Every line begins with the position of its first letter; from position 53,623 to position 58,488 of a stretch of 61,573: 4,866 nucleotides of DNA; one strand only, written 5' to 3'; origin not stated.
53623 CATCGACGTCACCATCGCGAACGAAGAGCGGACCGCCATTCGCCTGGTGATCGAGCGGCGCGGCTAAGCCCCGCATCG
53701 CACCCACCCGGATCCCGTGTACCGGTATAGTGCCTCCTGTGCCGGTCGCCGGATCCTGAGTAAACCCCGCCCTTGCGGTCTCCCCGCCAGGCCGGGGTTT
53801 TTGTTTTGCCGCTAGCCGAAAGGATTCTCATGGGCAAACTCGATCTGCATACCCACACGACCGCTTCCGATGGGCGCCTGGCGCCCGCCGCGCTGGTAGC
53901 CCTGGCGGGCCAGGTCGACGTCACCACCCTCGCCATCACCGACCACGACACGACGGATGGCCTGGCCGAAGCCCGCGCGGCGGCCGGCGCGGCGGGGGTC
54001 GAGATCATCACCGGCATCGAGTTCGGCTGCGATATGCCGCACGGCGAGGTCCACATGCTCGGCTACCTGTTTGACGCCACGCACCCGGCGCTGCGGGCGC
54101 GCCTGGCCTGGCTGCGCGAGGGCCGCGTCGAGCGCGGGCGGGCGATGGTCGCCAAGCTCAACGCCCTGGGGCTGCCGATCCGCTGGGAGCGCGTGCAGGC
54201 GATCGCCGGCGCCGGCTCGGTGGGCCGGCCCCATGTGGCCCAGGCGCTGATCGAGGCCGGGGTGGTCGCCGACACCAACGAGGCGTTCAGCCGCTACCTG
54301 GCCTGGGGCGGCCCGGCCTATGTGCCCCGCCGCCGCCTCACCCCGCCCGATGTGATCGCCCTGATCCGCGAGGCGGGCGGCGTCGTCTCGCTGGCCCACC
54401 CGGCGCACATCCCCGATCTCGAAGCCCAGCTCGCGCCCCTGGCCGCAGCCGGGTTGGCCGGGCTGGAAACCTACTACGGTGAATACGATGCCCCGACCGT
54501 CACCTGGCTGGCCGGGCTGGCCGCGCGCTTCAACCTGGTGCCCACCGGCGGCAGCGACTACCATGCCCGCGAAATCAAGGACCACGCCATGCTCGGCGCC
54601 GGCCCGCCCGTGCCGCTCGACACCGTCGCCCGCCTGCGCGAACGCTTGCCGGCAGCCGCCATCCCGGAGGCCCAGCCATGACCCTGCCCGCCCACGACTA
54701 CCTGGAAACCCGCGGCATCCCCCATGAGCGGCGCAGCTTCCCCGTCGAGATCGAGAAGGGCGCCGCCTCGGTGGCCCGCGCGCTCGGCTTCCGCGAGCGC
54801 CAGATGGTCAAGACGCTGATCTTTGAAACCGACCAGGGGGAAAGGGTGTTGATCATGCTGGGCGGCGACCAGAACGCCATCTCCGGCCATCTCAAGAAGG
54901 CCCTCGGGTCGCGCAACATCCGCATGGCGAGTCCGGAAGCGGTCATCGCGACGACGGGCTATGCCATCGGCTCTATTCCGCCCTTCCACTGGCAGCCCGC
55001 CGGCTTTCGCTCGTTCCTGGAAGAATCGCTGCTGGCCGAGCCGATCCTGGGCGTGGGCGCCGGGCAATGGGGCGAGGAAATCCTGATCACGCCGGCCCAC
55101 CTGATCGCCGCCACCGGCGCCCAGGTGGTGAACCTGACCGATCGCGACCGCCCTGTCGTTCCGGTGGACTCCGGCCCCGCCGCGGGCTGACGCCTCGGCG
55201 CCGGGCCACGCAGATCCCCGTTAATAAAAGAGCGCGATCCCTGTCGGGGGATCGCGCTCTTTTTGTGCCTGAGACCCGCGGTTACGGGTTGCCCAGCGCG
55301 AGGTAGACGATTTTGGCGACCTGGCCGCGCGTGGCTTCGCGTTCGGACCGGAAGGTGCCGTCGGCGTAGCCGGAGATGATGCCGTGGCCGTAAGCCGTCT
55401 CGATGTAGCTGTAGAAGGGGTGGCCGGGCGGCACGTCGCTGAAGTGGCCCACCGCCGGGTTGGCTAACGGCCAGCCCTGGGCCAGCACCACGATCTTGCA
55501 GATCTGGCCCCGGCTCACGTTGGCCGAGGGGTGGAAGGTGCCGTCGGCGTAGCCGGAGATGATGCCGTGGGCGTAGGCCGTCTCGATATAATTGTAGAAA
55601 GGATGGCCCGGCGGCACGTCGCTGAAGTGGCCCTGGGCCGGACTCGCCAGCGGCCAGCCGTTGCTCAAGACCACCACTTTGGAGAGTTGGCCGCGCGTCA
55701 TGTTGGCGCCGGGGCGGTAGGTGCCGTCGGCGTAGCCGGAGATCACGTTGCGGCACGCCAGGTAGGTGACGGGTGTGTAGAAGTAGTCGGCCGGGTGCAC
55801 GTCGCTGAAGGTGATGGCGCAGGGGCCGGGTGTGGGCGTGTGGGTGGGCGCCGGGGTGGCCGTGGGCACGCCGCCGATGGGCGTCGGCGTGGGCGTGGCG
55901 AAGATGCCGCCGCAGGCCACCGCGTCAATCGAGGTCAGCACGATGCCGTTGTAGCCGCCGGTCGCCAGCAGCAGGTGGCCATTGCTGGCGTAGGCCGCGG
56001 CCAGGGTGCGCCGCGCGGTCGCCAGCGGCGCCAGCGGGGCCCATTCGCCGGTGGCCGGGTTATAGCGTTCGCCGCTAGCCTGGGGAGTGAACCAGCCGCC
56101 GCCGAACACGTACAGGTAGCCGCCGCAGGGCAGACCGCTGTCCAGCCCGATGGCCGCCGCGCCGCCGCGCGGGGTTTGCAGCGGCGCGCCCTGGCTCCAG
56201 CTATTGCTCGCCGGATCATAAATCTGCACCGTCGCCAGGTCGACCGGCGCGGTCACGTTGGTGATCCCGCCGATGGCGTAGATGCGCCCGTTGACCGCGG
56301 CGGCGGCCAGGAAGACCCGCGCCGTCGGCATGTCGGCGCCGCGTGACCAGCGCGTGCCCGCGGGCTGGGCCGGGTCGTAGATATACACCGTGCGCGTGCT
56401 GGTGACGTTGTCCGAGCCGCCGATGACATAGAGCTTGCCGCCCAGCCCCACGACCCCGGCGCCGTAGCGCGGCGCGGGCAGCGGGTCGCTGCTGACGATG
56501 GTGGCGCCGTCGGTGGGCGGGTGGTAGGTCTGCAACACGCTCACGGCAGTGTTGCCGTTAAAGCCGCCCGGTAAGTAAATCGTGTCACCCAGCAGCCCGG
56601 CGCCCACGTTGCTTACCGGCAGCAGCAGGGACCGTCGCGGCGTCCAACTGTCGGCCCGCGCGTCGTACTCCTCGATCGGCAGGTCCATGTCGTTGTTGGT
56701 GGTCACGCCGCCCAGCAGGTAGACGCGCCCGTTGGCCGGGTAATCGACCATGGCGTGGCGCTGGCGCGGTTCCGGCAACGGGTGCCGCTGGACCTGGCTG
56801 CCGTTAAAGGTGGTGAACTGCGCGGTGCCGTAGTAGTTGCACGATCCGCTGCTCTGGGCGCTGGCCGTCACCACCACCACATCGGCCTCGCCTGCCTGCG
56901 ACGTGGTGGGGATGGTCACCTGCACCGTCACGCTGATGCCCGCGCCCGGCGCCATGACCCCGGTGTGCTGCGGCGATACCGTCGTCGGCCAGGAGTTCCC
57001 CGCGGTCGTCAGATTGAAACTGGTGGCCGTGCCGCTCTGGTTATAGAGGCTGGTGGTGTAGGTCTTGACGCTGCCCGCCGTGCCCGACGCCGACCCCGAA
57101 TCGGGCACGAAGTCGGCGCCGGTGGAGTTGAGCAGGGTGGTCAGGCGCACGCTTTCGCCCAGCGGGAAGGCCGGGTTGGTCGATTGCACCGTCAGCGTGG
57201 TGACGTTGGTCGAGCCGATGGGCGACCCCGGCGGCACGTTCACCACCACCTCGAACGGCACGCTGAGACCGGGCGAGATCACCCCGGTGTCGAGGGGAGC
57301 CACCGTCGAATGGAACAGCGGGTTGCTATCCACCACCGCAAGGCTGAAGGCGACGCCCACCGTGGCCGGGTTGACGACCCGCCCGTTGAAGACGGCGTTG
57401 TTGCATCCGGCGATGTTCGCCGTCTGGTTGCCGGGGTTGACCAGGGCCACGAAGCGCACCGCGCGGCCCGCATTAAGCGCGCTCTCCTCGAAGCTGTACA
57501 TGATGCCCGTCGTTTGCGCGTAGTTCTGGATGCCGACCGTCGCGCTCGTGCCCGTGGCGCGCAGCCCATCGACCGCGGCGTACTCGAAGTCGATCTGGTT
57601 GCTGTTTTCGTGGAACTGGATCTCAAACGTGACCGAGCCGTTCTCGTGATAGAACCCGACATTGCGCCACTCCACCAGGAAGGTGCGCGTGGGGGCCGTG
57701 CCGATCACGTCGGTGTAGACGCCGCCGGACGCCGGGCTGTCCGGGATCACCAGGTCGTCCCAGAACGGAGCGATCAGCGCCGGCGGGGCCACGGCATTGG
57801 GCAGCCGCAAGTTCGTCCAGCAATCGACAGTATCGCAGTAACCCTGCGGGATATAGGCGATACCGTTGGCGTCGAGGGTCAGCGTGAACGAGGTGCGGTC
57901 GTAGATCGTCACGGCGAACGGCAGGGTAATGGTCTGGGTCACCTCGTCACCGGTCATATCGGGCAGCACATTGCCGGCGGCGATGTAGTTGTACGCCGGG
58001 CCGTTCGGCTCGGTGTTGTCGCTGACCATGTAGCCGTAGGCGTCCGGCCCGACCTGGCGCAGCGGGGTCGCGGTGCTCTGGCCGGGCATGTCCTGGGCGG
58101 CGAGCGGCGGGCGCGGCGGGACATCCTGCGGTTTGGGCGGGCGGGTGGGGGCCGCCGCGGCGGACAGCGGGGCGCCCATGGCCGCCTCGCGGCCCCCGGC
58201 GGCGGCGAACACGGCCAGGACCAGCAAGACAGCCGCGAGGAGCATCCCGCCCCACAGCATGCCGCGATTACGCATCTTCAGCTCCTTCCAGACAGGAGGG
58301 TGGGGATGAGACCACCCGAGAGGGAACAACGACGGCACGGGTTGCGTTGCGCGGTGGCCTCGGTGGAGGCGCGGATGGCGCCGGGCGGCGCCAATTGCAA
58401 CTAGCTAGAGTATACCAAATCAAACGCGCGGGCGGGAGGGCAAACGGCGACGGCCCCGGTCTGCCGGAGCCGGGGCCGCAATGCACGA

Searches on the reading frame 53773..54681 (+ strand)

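Call 89: search_protein_families(library=pfam, proteins=[window:53773-54681:+], max_evalue=0.001)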
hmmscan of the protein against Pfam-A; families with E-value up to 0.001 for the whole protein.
window:53773-54681:+ (302 aa): 1 family
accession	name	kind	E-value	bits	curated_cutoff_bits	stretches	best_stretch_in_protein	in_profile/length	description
PF02811.25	PHP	-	1.1e-09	39.3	26.4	1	24-92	1-70/164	PHP domain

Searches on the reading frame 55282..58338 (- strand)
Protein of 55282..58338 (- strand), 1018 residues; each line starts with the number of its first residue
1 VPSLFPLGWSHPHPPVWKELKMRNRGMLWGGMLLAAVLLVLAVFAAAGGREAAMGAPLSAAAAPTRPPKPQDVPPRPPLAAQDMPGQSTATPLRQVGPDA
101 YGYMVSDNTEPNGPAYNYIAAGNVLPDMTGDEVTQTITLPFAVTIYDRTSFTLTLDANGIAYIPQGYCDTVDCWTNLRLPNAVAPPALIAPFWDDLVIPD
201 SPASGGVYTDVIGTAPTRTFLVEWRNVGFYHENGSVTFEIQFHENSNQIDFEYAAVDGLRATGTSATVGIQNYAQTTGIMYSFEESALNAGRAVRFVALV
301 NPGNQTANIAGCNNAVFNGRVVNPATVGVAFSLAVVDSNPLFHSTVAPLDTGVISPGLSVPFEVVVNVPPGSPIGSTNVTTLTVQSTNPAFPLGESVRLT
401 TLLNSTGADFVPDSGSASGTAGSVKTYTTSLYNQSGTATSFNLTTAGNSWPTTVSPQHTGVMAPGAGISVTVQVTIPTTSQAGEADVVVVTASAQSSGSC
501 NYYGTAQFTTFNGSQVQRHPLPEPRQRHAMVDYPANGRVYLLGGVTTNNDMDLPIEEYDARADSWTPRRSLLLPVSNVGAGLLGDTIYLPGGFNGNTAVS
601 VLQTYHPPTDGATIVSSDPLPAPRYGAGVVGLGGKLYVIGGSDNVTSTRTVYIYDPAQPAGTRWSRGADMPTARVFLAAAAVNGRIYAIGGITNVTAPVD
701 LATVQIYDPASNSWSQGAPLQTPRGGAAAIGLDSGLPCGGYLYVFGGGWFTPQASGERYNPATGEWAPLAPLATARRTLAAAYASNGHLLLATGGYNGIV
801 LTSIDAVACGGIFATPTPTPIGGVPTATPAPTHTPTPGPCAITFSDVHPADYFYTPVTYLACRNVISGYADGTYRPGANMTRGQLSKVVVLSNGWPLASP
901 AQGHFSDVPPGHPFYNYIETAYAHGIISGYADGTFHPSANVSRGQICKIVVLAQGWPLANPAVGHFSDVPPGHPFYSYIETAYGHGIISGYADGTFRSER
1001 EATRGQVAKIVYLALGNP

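Call 44: search_protein_families(library=pfam, proteins=[window:55282-58338:-], max_evalue=0.001)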
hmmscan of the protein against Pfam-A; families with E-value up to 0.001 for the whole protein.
window:55282-58338:- (1018 aa): 11 families
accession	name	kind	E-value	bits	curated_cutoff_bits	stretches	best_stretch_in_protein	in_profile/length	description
PF00395.25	SLH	-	1.4e-40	137.4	20.8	3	905-945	2-42/44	S-layer homology domain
PF01344.31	Kelch_1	-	3.2e-38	129.3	20.1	3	623-671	1-46/46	Kelch motif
PF13964.12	Kelch_6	-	1.3e-30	104.7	25.3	3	674-724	2-50/50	Kelch motif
PF24981.1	Beta-prop_ATRN-LZTR1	-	5.7e-21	75.5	50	2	516-747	30-279/289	Attractin/LZTR1 beta-propeller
PF24681.1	Kelch_KLHDC2_KLHL20_DRC7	-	1.6e-19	70.6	50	1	582-771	6-196/221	KLHDC2/KLHL20/DRC7 Kelch-repeats domain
PF07646.21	Kelch_2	-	1.1e-16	60.3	21.3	1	623-657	1-37/48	Kelch motif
PF25210.1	Kelch_FKB95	-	1.6e-13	51.3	70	1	613-722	22-125/268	FKB95, Kelch-repeats domain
PF13418.12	Kelch_4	-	2.8e-13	50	21.6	0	673-720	1-47/49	Galactose oxidase, central domain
PF13415.12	Kelch_3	-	1.9e-11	44.3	22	0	633-681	1-47/48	Galactose oxidase, central domain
PF24996.1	NANM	-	8.2e-10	38.5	45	0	661-729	40-110/350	N-acetylneuraminate epimerase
PF10633.15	NPCBM_assoc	-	0.0001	22.8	24.4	0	422-493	4-74/78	NPCBM-associated, NEW3 domain of alpha-galactosidase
